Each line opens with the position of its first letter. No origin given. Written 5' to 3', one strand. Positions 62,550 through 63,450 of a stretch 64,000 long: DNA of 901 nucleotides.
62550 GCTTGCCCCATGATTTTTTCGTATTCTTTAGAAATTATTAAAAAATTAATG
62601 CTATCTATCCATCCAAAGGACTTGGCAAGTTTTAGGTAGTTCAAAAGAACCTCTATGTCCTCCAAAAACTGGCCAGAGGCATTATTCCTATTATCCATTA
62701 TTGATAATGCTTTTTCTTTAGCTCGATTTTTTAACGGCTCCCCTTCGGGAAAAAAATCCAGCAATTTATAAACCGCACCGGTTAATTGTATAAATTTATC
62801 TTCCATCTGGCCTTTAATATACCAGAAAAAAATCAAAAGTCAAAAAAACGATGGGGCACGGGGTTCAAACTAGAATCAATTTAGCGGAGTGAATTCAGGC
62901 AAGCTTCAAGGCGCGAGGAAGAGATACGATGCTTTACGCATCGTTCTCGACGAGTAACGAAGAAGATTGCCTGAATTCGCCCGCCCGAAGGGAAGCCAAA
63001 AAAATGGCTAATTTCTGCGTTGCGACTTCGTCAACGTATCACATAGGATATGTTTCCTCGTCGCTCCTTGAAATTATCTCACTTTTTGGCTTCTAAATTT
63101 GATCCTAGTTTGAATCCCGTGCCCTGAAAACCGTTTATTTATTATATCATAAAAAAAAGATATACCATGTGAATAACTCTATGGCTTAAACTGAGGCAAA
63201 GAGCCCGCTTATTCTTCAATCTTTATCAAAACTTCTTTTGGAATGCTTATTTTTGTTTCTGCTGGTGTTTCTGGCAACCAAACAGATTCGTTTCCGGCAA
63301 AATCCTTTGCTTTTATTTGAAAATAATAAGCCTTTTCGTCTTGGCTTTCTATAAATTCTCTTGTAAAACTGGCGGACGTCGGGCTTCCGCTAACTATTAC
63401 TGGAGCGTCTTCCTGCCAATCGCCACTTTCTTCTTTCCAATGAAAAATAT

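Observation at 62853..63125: GC-enriched, multi-hairpin element of about 270 nt closed by a 29-bp helix: unclassified structured RNA or MITE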

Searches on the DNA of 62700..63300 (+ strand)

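Call 4: search_rna_families(source=window, start=62700, end=63300, threshold=evalue, max_evalue=10, show_alignments=3)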
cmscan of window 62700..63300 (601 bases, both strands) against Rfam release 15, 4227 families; matches with E-value up to 10: 3.
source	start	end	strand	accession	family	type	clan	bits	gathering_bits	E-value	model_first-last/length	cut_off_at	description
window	62728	62844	-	RF02062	STnc361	Gene; sRNA;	-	19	80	2.9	1-150/150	no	Salmonella enterica sRNA STnc361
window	62907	63025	+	RF02124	JPX_1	Gene; lncRNA;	-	13.5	55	6.3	1-135/135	no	JPX transcript, XIST activator conserved region 1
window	63014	63065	-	RF01122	sR39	Gene; snRNA; snoRNA; CD-box;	-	12.3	50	1.8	1-56/56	no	Small nucleolar RNA sR39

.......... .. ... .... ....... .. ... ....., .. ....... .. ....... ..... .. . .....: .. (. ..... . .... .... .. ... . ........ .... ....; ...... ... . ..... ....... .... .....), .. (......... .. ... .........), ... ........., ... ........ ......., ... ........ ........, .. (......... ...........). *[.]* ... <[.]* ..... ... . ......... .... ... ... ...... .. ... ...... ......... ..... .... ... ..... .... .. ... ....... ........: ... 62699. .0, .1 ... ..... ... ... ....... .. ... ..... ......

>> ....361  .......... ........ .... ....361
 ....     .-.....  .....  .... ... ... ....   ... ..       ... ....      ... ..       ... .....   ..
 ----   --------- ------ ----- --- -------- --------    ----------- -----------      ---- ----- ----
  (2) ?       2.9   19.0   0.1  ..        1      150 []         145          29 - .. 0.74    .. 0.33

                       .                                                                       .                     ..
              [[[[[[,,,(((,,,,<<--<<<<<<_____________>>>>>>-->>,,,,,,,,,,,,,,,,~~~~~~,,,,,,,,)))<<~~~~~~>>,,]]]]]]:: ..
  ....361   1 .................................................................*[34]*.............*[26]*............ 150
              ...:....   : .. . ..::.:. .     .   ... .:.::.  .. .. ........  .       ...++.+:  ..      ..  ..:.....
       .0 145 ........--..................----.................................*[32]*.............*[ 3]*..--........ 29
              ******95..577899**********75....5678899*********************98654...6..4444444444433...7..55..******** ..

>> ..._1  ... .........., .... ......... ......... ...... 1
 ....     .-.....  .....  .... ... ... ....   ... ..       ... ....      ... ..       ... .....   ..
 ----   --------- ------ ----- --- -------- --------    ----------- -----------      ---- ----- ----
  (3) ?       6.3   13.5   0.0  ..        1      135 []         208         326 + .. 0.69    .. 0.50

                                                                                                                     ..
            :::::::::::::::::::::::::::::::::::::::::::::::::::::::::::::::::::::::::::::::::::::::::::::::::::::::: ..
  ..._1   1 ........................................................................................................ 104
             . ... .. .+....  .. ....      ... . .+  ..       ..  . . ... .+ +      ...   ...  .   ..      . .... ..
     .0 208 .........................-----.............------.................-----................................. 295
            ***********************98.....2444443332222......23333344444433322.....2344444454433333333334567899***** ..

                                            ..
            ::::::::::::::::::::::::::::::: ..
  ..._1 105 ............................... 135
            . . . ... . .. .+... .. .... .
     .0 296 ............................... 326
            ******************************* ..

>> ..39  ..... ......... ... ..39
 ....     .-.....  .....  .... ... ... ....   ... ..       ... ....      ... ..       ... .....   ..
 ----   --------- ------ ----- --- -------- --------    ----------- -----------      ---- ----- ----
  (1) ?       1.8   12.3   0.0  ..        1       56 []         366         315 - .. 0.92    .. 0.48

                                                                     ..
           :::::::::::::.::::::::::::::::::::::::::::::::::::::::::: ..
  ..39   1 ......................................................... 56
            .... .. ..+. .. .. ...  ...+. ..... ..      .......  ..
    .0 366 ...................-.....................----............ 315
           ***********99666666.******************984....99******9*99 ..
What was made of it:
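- On Any Rfam 15 family: The best permissive hits have E = 1.8-6.3 and are far below gathering (call 4).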

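Call 36: search_dna_similar(query=window:62853-63125:+, collection=phages, mode=distant, max_evalue=1)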
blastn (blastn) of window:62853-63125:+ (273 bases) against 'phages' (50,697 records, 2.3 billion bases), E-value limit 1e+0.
Records with a match: 1; places in all: 1; records where one place covers at least 80% of the query: 0.
Best place of each record, by identity: 95-99% 1.
By first word of the organism name: Pseudomonas 1.
By host as written in the record: Pseudomonas aeruginosa ATCC 27853 1.
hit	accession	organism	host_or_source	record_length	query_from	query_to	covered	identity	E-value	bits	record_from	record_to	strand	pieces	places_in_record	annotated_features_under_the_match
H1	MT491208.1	Pseudomonas phage vB_PaeM_USP_25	Pseudomonas aeruginosa ATCC 27853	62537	124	147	9%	95.8%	9e-1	40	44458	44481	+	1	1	none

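Call 37: search_dna_similar(query=window:62853-63125:+, collection=plasmids, mode=distant, max_evalue=1)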
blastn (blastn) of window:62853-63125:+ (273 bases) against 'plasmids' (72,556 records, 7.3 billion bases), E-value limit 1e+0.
Records with a match: 3; places in all: 3; records where one place covers at least 80% of the query: 0.
Best place of each record, by identity: 80-90% 3.
By first word of the organism name: Borreliella 3.
By predicted mobility (MOB-suite, as given by PLSDB): non-mobilizable 3.
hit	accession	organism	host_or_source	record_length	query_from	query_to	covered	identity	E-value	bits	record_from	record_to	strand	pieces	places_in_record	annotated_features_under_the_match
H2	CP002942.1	Borreliella afzelii PKo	-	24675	208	240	12%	87.9%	2e-1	43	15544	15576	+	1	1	putative lipoprotein, Borrelia protein family PFam60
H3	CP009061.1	Borreliella afzelii K78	Homo sapiens,skin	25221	208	240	12%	87.9%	2e-1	43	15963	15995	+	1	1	borrelia burgdorferi virulent strain associated lipofamily protein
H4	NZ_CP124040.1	Borreliella spielmanii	Bacterial isolate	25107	208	240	12%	87.9%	2e-1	43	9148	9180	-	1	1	virulence associated lipoprotein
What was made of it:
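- Tried and rejected: blastn of the element against phage and plasmid collections: only chance hits of 24-33 nt (calls 36, 37).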

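Call 74: build_rna_model(alignment_id=A4)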
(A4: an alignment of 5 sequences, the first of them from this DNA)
Model R1 built from alignment A4 (5 sequences, 104 columns); structure: RNAalifold consensus.
model positions 101; base pairs 27; branch points 0; effective number of sequences 1.61; information 0.59 bits per position. Calibrated on 0.2 Mb of random sequence (short: E-values are rough).
structure used (alignment columns):
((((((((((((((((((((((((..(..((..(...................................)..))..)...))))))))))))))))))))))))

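Call 76: search_with_rna_model(model_id=R1, sources=[window, L001, L008, L009, L012, L020, L021, L022, L023, L027, L028, L029, L030, L031, L032, L033, L034, L035, L036, L037, L038, L039, L040, L041, L042, L043, L044, L045, L046, L047, L048, L049, L050, L051, L052, L053, L054, L055, L056, L057, L058, L059, L060, L061, L062, L063, L064, L065, L066, L067, L068, L069, L070, L071, L072, L073, L074, L075, L076, L077, L078, L079, L080, L081, L082, L083, L084, L085, L086, L087, L088, L089, L090, L091, L092, L093, L094, L097, L098], max_evalue=10, show_alignments=6)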
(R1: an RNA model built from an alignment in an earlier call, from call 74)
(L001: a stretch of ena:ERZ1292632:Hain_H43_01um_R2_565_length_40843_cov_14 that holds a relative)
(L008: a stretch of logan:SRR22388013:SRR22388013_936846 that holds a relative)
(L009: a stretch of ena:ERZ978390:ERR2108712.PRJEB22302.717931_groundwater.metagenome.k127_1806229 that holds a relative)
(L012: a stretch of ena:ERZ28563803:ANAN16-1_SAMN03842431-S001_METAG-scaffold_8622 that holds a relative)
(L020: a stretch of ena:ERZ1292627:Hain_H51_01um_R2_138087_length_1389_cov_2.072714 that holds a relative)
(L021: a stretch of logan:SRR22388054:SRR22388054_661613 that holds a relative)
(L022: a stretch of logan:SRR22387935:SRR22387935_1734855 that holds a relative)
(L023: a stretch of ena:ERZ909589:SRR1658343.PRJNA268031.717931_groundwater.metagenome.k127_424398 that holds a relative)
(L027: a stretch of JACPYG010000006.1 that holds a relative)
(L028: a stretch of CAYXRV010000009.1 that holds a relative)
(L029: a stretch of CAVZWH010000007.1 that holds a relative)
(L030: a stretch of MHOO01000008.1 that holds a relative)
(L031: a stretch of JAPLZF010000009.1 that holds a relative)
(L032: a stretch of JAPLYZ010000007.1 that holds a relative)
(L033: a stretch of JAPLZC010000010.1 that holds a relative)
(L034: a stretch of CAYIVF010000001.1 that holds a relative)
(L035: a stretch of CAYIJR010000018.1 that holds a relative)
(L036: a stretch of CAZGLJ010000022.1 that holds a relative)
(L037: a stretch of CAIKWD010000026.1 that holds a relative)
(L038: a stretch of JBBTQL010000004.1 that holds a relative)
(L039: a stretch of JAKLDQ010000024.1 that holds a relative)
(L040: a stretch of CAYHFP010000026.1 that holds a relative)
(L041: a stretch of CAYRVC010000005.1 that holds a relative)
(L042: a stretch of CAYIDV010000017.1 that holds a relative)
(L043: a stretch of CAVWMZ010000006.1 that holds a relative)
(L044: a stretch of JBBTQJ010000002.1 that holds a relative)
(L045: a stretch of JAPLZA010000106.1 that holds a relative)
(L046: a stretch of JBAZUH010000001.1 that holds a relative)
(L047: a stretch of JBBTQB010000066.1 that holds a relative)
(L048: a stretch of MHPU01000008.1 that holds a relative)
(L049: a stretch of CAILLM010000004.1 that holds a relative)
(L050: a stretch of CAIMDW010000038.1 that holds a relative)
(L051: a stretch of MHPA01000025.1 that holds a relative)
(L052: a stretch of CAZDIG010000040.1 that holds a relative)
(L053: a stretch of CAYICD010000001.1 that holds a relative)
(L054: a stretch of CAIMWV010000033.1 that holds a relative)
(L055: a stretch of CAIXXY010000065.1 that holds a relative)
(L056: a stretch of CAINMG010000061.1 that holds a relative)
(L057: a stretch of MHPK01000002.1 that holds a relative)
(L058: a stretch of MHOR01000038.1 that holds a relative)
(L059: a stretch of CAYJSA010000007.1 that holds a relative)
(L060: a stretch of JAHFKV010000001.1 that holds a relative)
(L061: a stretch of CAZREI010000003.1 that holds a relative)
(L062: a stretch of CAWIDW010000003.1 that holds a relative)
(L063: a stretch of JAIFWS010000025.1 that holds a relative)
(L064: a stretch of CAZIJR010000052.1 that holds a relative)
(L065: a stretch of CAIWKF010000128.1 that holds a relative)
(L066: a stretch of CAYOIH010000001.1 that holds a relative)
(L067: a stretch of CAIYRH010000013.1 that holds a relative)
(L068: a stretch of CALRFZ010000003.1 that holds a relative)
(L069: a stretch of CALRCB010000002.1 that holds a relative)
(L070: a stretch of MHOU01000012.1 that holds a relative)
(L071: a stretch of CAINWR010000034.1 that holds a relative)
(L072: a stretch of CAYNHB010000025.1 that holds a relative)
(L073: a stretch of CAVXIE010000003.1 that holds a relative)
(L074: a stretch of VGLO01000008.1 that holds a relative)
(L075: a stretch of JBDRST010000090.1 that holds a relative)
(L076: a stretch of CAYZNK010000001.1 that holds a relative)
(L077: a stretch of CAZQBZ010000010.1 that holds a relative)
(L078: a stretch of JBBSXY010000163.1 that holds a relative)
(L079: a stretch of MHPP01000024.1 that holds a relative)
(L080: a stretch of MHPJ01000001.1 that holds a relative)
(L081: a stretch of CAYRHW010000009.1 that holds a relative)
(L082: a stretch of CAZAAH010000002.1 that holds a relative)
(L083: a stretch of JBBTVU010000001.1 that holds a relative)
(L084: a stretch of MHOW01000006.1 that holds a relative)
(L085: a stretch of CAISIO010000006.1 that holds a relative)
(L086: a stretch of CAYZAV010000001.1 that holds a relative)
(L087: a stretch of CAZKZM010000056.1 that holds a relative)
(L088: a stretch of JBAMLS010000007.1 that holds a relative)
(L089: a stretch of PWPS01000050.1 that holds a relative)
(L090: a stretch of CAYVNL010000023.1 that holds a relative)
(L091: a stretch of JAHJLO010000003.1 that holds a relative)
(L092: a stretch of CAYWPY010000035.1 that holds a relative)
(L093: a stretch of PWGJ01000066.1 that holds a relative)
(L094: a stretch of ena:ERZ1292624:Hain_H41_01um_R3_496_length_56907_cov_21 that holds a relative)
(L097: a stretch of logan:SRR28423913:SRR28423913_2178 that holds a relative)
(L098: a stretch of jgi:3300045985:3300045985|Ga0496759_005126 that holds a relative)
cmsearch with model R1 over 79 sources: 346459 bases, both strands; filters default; matches with E-value up to 10: 15.
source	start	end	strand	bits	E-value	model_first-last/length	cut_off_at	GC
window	62884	62984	+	101.5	1.5e-27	1-101/101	no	0.52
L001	9823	9923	-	101.5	1.5e-27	1-101/101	no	0.52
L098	233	333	+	100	4e-27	1-101/101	no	0.52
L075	8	110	-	98.3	1.4e-26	1-101/101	no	0.49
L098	341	440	-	93.6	3.8e-25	1-101/101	no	0.45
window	62992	63093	-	92.7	6.9e-25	1-101/101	no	0.41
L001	9714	9815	+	92.7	6.9e-25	1-101/101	no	0.41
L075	8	110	+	37.6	4.8e-08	1-101/101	no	0.49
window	62992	63093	+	28.2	3.5e-05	1-101/101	no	0.41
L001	9714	9815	-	28.2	3.5e-05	1-101/101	no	0.41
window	62884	62984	-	23.2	0.0012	1-101/101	no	0.52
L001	9823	9923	+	23.2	0.0012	1-101/101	no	0.52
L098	233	333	-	18.1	0.044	1-101/101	no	0.52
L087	1949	1998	+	12.6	2.2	1-101/101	no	0.56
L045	1348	1386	-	10.4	9.7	1-101/101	no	0.31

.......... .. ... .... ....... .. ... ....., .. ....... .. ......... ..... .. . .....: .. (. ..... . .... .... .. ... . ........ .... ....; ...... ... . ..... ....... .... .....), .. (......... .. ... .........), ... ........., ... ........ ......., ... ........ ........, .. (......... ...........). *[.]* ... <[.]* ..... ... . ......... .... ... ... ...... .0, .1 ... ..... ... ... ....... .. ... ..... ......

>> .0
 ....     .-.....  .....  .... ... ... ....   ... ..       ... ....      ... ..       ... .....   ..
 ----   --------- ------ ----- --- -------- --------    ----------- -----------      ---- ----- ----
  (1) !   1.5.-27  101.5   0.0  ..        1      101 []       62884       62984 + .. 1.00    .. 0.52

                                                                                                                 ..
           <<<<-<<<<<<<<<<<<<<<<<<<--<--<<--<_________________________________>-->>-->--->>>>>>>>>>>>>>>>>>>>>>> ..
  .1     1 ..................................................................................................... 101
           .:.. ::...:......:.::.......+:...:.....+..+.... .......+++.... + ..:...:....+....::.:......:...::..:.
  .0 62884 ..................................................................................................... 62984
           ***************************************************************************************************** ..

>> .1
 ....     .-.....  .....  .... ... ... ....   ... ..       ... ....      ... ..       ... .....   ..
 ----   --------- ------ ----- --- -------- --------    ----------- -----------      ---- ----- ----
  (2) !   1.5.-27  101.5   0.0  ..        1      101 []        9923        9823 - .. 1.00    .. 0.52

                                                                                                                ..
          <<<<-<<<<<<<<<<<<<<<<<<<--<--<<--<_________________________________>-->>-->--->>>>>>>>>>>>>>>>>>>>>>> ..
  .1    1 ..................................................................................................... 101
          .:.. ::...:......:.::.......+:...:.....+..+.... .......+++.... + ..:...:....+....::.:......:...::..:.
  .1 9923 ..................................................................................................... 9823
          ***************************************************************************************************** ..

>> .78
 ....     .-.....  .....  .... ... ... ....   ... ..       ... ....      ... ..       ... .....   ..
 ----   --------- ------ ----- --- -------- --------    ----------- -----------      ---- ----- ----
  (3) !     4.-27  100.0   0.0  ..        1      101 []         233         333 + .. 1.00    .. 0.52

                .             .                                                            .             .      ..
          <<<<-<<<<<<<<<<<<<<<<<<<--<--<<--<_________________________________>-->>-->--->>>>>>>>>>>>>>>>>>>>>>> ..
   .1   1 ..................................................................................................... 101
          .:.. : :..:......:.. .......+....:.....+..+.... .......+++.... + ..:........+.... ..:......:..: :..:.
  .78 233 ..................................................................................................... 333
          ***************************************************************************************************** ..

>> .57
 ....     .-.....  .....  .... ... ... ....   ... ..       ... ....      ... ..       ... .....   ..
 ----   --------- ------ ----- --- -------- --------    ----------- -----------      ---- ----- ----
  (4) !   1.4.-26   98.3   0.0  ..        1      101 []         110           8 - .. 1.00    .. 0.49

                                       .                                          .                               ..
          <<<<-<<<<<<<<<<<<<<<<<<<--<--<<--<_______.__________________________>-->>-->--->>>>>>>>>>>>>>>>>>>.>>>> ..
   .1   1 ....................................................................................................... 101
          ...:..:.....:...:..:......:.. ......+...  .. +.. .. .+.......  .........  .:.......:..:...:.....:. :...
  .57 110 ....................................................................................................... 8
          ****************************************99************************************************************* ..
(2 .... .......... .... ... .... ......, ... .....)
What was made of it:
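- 62884..62984 (+): Module A: ~100-nt irregular hairpin, forward orientation on the + strand. Covariance model R1 scores 101.5 bits on + and 23 bits on - (call 76).
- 62992..63093 (-): Module B: inverted paralogue of module A, forward orientation on the - strand. R1 scores 92.7 bits on - and 28 bits on + (call 76).
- On IS200/IS605-type PATE, or REP: The modules are inverted (call 76).
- Dyad of inverted modules: R1 scores 101.5 bits (A on +) and 92.7 bits (B on -), against 23-28 bits in reverse (call 76). The two modules are inverted, so one transcript carries only one in the forward sense (call 76).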
